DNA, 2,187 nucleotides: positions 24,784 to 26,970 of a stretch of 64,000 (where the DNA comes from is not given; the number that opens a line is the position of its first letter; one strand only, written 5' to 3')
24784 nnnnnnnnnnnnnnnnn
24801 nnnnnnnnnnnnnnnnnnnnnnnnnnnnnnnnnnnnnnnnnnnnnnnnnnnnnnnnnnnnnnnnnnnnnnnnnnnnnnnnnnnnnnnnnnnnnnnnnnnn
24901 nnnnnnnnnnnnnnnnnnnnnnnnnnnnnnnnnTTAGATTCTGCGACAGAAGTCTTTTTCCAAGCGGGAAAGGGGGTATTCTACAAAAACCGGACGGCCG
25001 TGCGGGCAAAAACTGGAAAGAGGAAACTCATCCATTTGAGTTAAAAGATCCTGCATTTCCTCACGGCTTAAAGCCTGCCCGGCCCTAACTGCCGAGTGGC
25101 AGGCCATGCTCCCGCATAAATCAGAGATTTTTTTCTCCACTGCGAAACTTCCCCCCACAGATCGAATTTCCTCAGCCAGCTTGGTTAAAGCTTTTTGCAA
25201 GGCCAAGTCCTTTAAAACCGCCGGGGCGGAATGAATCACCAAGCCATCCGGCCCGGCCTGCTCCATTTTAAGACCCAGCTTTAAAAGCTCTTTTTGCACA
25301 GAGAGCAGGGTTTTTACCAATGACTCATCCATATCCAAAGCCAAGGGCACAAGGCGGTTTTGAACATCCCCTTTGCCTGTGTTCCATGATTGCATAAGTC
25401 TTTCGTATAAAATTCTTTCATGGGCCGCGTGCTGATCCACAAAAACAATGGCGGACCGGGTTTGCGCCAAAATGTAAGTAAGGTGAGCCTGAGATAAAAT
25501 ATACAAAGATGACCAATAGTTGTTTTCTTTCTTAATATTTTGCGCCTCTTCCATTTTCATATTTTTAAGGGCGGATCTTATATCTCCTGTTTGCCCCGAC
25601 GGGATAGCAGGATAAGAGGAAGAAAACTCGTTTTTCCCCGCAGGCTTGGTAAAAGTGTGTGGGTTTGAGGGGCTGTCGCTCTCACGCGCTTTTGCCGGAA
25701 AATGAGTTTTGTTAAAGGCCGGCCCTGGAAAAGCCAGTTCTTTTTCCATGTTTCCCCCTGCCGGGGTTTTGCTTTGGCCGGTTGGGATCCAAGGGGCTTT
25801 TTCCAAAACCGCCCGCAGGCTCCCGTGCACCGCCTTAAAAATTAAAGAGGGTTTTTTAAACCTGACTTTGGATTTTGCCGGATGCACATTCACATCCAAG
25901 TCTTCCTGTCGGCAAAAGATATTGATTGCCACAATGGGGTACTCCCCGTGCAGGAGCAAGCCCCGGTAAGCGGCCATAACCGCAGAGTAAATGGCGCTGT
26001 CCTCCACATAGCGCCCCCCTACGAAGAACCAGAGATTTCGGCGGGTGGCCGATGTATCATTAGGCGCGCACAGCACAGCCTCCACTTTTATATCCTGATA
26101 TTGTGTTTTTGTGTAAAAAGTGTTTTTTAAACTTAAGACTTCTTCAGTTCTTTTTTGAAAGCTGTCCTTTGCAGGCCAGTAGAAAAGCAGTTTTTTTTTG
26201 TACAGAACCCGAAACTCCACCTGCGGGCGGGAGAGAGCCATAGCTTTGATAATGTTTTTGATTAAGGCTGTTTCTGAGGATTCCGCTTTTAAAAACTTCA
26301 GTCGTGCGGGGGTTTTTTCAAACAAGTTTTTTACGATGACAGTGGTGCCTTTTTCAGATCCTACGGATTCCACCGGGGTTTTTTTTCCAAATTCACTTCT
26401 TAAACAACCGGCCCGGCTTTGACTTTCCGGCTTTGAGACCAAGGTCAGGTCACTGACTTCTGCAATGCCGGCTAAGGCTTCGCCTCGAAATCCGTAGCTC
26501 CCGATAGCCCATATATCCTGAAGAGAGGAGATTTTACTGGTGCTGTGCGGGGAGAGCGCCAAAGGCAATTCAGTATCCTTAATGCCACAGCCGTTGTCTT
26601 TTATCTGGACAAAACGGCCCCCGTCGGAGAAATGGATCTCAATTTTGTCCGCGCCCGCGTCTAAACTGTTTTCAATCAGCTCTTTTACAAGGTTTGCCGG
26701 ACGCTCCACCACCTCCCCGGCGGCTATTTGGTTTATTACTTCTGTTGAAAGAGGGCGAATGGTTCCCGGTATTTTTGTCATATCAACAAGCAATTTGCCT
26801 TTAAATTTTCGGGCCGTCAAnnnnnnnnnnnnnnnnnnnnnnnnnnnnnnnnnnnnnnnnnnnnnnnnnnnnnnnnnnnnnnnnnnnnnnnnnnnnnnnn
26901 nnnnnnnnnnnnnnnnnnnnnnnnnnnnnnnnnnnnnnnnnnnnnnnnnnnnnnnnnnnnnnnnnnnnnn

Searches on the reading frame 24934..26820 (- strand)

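Call 27: search_protein_families(library=pfam, proteins=[window:24934-26820:-], max_evalue=0.001)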
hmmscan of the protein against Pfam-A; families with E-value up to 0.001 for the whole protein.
window:24934-26820:- (628 aa): 4 families
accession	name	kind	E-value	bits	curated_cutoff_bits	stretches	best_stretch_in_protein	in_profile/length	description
PF08676.16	MutL_C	-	4e-36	124.3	25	1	442-584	1-142/142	MutL C terminal dimerisation domain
PF01119.25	DNA_mis_repair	-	1.8e-24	86.1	26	1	233-339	12-118/119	DNA mismatch repair protein, C-terminal domain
PF13589.12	HATPase_c_3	-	2.2e-12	47.6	25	1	44-139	6-102/137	Histidine kinase-, DNA gyrase B-, and HSP90-like ATPase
PF02518.31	HATPase_c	-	1.9e-06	28.7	26.4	1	40-94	5-63/111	Histidine kinase-, DNA gyrase B-, and HSP90-like ATPase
